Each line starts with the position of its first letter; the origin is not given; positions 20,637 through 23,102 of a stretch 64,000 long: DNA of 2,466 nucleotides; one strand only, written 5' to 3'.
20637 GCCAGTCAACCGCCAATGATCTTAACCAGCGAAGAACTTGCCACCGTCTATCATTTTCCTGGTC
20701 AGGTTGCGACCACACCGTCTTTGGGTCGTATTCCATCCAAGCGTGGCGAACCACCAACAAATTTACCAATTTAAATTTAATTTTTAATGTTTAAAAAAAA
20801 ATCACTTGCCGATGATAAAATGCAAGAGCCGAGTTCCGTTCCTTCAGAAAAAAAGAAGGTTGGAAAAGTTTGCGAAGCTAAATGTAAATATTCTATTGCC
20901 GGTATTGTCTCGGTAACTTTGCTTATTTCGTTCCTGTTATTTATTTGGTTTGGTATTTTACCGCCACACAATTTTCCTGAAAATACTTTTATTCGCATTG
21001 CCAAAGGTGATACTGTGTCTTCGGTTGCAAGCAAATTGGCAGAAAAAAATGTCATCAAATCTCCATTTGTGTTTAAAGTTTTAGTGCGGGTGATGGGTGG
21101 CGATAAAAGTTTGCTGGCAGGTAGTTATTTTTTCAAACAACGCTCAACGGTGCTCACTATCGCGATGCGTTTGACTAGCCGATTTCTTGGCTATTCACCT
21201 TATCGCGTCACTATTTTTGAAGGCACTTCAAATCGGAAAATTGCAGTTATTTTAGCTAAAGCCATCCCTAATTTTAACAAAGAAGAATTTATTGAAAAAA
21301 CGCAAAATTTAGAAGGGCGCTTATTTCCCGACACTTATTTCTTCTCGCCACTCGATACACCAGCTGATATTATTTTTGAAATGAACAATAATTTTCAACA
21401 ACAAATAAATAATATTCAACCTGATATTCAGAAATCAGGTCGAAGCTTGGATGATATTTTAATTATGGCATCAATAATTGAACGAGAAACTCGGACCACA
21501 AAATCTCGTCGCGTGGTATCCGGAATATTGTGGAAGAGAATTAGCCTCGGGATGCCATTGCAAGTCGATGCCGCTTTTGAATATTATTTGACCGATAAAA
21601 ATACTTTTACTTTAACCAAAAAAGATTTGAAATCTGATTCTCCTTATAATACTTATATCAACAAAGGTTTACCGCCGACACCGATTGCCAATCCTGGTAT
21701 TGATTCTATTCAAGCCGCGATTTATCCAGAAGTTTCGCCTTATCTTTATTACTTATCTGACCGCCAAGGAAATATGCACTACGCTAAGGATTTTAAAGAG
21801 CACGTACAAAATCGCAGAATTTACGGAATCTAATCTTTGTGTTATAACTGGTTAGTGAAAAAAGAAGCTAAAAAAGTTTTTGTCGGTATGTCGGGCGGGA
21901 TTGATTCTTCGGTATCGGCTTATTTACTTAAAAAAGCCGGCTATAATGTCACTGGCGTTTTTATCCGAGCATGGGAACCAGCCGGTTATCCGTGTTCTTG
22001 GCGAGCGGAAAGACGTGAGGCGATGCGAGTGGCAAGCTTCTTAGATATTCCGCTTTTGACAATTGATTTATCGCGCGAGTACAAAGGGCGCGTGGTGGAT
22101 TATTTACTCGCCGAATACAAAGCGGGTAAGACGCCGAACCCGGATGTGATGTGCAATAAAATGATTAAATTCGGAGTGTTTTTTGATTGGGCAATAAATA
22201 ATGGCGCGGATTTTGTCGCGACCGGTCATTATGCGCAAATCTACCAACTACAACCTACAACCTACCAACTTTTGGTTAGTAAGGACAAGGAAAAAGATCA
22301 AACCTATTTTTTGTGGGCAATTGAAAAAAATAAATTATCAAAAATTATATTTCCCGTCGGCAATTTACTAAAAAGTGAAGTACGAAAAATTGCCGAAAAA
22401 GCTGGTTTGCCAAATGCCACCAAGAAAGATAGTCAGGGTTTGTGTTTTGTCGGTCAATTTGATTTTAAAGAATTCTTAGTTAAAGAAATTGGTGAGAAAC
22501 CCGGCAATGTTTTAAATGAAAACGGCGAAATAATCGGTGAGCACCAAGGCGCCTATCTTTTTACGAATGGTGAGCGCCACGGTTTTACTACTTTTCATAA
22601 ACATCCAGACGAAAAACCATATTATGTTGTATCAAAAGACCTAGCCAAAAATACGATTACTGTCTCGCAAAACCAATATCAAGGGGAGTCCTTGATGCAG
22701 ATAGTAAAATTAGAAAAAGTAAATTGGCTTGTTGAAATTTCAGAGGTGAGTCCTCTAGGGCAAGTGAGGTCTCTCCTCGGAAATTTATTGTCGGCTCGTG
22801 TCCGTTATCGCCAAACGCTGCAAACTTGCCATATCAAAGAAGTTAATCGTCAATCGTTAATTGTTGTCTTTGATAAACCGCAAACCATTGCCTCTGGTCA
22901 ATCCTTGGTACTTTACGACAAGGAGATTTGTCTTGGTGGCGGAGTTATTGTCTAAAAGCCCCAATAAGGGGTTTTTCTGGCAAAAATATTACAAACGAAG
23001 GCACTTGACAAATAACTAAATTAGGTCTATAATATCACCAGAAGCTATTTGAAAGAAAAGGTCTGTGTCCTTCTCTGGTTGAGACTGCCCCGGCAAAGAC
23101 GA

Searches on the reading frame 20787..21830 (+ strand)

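Call 86: search_protein_families(library=ncbifam, proteins=[window:20787-21830:+], max_evalue=0.00001)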
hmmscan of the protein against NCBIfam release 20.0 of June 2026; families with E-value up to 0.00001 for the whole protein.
window:20787-21830:+ (348 aa): 2 families
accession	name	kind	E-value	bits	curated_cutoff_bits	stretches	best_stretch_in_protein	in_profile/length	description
TIGR00247.1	TIGR00247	hypoth_equivalog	8.4e-61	205.9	103.4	1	63-344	36-338/347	endolytic transglycosylase MltG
NF007619.0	PRK10270.1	equivalog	1.3e-31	109.9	532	1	67-341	40-325/340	cell division protein YceG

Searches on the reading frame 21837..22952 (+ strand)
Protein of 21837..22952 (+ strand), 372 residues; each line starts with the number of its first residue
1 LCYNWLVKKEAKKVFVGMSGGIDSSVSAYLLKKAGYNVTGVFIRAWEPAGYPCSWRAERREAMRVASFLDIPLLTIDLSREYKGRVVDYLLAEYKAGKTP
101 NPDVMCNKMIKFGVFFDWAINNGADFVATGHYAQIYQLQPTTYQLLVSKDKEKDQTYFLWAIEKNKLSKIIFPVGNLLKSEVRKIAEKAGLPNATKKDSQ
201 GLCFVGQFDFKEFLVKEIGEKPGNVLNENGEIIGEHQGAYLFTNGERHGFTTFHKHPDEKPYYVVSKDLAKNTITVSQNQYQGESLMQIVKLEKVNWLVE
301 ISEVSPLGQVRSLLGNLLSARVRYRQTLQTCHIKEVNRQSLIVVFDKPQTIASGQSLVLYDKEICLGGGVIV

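Call 14: find_related_loci(query=window:21837-22952:+, collection=genome_contigs, flank=6000)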
Query window:21837-22952:+ (372 aa) in genome_contigs; peptide patterns used: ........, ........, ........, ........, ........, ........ (x = any residue, [..] = any of these).
526 stretches matched a pattern; 489 encode a relative of the query (tblastn E <= 1e-3); the best 80 are kept; 80 distinct loci.
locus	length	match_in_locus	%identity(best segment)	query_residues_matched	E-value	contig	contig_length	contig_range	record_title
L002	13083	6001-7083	59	1-371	2e-141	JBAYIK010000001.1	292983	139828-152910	MAG: Candidatus Paceibacterota bacterium isolate SO_2016_GW1_29 scaffold00050_OW334_2016, whole genome shotgun sequence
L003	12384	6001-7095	52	9-371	5e-126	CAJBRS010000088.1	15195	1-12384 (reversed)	uncultured bacterium isolate I-1_bin-176 genome assembly, contig: bin-176:088/133, whole genome shotgun sequence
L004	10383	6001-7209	49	9-372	2e-121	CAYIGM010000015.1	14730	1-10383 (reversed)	MAG TPA_asm: uncultured Candidatus Saccharibacteria bacterium isolate ERP119705_co22_125 genome assembly, contig: NODE_3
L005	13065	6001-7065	53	6-363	3e-120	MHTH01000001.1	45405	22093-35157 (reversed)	MAG: Candidatus Vogelbacteria bacterium RIFOXYB1_FULL_42_16 rifoxyb1_full_scaffold_1053, whole genome shotgun sequence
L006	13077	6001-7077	50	5-371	1e-117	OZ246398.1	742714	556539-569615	MAG: uncultured Candidatus Saccharibacteria bacterium isolate SRP292972_co1_38 genome assembly, chromosome: 1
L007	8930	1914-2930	51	12-371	2e-108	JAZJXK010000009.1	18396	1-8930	MAG: Patescibacteria group bacterium isolate ADI_H1L2_2_122_18_3-bin007_1 ADIH1L22_B007_1_000000000009, whole genome sho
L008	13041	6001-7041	48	9-372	9e-108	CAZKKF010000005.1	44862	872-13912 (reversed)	MAG TPA_asm: uncultured Candidatus Saccharibacteria bacterium isolate SRP344714_co1_88 genome assembly, contig: NODE_173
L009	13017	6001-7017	51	14-371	5e-106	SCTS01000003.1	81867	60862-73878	MAG: Patescibacteria group bacterium isolate FW305_bin.14 FW305_bin.14-14506, whole genome shotgun sequence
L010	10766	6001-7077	48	5-371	9e-106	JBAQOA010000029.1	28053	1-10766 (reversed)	MAG: Minisyncoccia bacterium isolate MFD12002_ilm_asm_bin21 k127_65466, whole genome shotgun sequence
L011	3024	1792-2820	49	14-371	3e-108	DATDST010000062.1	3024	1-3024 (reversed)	MAG TPA_asm: Candidatus Paceibacterota bacterium isolate SMAG_U8010 k141_94605, whole genome shotgun sequence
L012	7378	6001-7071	48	13-371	7e-105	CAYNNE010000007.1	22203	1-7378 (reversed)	MAG TPA_asm: uncultured Candidatus Saccharibacteria bacterium isolate SRP178908_co2_278 genome assembly, contig: NODE_87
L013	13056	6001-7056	48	7-371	6e-103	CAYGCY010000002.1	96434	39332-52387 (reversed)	MAG TPA_asm: uncultured Candidatus Saccharibacteria bacterium isolate ERP113451_co1_20 genome assembly, contig: NODE_120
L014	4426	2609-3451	58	1-269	4e-103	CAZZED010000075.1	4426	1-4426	MAG TPA_asm: uncultured Candidatus Saccharibacteria bacterium isolate binchicken_co203_179 genome assembly, contig: k141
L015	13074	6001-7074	53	6-371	2e-121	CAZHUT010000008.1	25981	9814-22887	MAG TPA_asm: uncultured Candidatus Saccharibacteria bacterium isolate SRP135725_co3_414 genome assembly, contig: NODE_15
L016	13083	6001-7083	43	1-371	8e-90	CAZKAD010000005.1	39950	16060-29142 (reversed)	MAG TPA_asm: uncultured Gammaproteobacteria bacterium isolate SRP219642_co6_366 genome assembly, contig: NODE_631_length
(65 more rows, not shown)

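Call 86: search_protein_families(library=ncbifam, proteins=[window:21888-22952:+], max_evalue=0.00001)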
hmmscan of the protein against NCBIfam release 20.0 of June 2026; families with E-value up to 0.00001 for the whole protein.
window:21888-22952:+ (355 aa): 6 families
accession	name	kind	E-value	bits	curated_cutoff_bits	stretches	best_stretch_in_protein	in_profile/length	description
NF001138.1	PRK00143.1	equivalog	2e-112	375.5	284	1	1-354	6-345/345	tRNA 2-thiouridine(34) synthase MnmA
TIGR00420.1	trmU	equivalog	5.7e-106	354.3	236.95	1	1-354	7-351/351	tRNA 2-thiouridine(34) synthase MnmA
NF011258.0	PRK14664.1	equivalog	1e-55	189.3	680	1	1-354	12-345/362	tRNA 2-thiouridine(34) synthase MnmA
NF011259.0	PRK14665.1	equivalog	1.2e-50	172.5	364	1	1-355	12-359/360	tRNA 2-thiouridine(34) synthase MnmA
NF010587.0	PRK13980.1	equivalog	8.4e-07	28.5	255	0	1-62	38-95/267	NAD+ synthase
NF049949.1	tRNAsynTtuAPyrococ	equivalog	8.5e-06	25.1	450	0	1-115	54-156/292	tRNA-5-methyluridine(54) 2-sulfurtransferase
